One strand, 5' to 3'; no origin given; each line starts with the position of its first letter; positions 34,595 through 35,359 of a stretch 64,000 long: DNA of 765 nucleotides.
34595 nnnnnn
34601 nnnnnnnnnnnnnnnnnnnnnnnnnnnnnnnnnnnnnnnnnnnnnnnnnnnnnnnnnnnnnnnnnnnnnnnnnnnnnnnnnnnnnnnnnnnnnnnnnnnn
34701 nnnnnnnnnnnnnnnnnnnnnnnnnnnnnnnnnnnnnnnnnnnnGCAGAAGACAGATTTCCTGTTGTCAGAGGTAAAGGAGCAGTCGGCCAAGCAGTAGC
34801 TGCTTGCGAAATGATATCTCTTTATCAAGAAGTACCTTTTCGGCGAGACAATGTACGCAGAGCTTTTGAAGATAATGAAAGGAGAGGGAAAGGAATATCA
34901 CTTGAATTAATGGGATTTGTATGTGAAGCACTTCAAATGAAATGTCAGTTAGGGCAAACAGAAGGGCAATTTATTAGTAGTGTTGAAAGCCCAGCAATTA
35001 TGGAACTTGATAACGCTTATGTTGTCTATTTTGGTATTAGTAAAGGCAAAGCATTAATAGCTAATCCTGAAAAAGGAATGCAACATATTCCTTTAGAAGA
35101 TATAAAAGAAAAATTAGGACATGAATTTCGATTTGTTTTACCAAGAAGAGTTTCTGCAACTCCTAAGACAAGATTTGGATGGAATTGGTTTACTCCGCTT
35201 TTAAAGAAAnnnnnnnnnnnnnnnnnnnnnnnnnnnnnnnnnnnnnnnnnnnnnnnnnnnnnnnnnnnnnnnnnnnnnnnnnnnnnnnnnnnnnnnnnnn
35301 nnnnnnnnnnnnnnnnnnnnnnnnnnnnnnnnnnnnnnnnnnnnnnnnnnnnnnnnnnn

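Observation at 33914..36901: T1SS ABC exporter with cNMP-binding-like and apparently degenerate C39-like N-terminal domains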

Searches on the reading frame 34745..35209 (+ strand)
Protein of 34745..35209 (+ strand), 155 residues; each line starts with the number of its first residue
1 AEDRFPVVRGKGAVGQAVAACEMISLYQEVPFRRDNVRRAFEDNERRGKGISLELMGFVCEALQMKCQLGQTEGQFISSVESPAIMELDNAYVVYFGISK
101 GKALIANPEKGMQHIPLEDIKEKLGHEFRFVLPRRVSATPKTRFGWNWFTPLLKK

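Call 63: search_solved_structures(query=A5, max_evalue=10, show_alignments=5)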
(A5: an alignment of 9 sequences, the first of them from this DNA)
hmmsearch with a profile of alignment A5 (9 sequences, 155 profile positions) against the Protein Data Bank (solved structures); distinct sequences matched with E-value up to 10: 10.
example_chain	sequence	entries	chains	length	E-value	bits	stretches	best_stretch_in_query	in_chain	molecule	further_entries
7n87_A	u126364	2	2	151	0.028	17.6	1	57-124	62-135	ABC-type bacteriocin transporter | Peptidase C39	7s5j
6mpz_A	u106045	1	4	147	0.055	16.7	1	18-123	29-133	Double Glycine Motif Protease domain from AMS/PCAT Transporter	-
9u78_A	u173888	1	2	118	0.22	14.7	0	18-47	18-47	Single Chain Protein of De Novo Designed Helix Bundles-4EH2 with KDPV Loop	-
8vp9_A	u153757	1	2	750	0.25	14.6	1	54-124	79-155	ABC-type bacteriocin transporter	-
2kt0_A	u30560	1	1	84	0.27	14.4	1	40-68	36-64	Homeobox protein NANOG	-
6v9z_A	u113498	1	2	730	0.36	14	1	62-124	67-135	ABC-type bacteriocin transporter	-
4rbo_A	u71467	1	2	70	0.41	13.9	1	40-68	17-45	Putative homeobox protein NANOGP8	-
4ry2_A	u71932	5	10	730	0.43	13.8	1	74-124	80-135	ABC-type bacteriocin transporter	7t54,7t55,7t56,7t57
4s0f_A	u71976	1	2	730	0.43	13.8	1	74-124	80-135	ABC-type bacteriocin transporter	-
8vp3_A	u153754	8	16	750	0.45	13.7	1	74-124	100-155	ABC-type bacteriocin transporter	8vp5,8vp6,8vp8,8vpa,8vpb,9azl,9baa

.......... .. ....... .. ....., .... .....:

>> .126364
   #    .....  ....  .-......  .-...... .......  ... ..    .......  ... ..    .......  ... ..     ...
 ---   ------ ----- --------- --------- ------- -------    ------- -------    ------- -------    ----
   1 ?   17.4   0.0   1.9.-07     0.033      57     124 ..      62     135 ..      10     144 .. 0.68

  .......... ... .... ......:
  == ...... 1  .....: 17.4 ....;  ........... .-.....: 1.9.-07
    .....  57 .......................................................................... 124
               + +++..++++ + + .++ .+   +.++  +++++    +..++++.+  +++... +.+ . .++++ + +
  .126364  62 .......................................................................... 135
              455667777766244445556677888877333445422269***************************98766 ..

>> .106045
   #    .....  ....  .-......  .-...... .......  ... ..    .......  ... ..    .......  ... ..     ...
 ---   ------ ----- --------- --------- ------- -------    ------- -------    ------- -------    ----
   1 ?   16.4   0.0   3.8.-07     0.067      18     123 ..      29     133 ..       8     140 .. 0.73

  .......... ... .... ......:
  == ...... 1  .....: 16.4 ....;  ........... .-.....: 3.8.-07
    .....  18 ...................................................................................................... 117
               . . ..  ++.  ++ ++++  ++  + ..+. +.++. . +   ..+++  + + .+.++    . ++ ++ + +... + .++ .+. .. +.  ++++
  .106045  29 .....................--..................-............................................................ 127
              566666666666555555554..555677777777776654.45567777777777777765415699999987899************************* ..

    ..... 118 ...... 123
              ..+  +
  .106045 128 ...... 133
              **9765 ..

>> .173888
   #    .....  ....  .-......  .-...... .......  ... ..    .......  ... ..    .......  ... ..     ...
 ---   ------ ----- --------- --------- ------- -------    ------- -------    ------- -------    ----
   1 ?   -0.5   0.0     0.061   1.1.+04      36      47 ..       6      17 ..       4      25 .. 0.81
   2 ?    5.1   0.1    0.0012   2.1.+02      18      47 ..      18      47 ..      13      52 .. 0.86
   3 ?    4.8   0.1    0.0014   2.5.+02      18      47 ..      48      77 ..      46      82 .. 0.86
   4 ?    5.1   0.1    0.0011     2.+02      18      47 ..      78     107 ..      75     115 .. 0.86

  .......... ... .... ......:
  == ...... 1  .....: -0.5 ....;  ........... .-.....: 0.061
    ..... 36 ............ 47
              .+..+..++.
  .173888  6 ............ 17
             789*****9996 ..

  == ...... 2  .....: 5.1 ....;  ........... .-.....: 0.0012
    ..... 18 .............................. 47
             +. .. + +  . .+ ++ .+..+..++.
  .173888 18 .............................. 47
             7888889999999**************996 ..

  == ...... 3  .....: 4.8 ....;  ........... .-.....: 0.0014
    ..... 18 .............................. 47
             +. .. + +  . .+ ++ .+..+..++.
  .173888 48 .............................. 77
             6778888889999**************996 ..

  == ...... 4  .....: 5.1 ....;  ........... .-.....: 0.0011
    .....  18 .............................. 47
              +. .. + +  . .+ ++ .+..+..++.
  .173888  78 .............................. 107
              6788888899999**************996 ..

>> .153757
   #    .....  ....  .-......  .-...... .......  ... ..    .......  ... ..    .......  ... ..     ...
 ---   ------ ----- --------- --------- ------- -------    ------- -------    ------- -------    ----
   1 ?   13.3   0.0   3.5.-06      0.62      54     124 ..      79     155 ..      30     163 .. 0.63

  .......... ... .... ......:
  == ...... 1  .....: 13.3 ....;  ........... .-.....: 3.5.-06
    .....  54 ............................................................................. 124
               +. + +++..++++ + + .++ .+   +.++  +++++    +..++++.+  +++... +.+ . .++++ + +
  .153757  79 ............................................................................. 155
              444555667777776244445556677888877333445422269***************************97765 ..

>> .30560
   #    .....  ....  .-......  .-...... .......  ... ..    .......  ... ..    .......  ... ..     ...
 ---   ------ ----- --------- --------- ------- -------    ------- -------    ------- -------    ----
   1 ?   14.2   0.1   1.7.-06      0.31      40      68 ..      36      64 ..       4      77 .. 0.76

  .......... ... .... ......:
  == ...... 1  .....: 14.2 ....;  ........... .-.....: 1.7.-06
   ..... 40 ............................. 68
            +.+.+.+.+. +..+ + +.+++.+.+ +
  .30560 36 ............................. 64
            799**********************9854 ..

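Call 76: predict_structure(alignment_id=A6)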
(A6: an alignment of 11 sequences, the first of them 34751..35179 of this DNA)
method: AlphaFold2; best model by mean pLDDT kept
length: 143 residues; sequences in the alignment: 11
mean_pLDDT: 90.9   pTM: 0.84
mean pLDDT of the five models: 90.9, 90.3, 90.2, 89.4, 89.1
residues with pLDDT >= 90: 119; 70-90: 14; 50-70: 6; < 50: 4
segments of 3 or more residues with pLDDT < 50: none
pLDDT, mean of each block of 10 residues (from residue 1): 81 96 93 95 92 96 95 95 95 96 95 96 96 68 48
secondary structure, 60 per line:
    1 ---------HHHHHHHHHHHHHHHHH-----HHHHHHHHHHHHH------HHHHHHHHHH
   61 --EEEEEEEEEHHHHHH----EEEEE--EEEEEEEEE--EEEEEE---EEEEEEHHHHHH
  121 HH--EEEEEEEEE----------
elements in order: H10-26 H32-44 H51-60 E63-71 H72-77 E82-86 E89-97 E100-105 E109-114 H115-122 E125-133

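Call 78: fold_search(model_id=the predicted structure, library=pdb)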
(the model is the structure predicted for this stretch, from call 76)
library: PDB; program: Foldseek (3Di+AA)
matches with E <= 10: 697; with E <= 0.001: 27
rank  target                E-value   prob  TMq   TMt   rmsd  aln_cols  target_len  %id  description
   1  6mpz_D                3.8e-07  1.00  0.76  0.77   2.5       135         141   18  Crystal structure of a double glycine motif protease from AMS/PCAT transporter in complex with the leader peptide (released 2019-02-06)
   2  6mpz_B                6.5e-07  1.00  0.76  0.77   2.5       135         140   18  Crystal structure of a double glycine motif protease from AMS/PCAT transporter in complex with the leader peptide (released 2019-02-06)
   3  3zua_MODEL_1_A        7.8e-07  1.00  0.69  0.69   5.9       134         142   14  A C39-like domain (released 2012-08-01)
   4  6mpz_A                8.3e-07  1.00  0.74  0.75   2.9       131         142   19  Crystal structure of a double glycine motif protease from AMS/PCAT transporter in complex with the leader peptide (released 2019-02-06)
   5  8vp5_B                1.3e-06  1.00  0.73  0.17   5.5       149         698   17  Cryo-EM structure of the ABC transporter PCAT1 bound with ADP and Substrate (released 2024-10-30)
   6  8vp6_B                1.6e-06  1.00  0.74  0.18   3.2       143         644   18  Cryo-EM structure of the ABC transporter PCAT1 bound with Mg_class_2 (released 2024-10-30)
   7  6v9z_A                1.6e-06  1.00  0.73  0.16   5.5       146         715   17  Cryo-EM structure of PCAT1 bound to its CtA peptide substrate (released 2020-01-22)
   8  7sgr_A                2.9e-06  1.00  0.68  0.16   3.8       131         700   16  Structure of hemolysin A secretion system HlyB/D complex (released 2022-09-14)
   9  7n87_MODEL_1_A        3.3e-06  1.00  0.70  0.67   3.6       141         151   16  Solution NMR structure of peptidase domain from Clostridium thermocellum PCAT1 (released 2021-12-29)
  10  8vp6_A                6.7e-06  1.00  0.74  0.18   5.6       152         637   17  Cryo-EM structure of the ABC transporter PCAT1 bound with Mg_class_2 (released 2024-10-30)
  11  7t55_A                6.7e-06  1.00  0.70  0.16   3.2       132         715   17  Cryo-EM structure of PCAT1 in the inward-facing wide conformation under ATP turnover condition (released 2022-02-02)
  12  9azl_A                9.1e-06  1.00  0.73  0.16   3.4       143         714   18  Cryo-EM structure of the ABC transporter PCAT1 bound with MgADP class1 (released 2024-10-30)
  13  8vp5_A                1.0e-05  1.00  0.74  0.17   5.5       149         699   17  Cryo-EM structure of the ABC transporter PCAT1 bound with ADP and Substrate (released 2024-10-30)
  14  8vpb_A                1.1e-05  1.00  0.72  0.17   3.4       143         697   16  Cryo-EM structure of the ABC transporter PCAT1 bound with MgADP_Class_2 (released 2024-10-30)
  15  8dck_A                2.1e-05  1.00  0.69  0.16   5.5       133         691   17  Structure of hemolysin A secretion system HlyB/D complex, ATP-bound (released 2022-09-14)
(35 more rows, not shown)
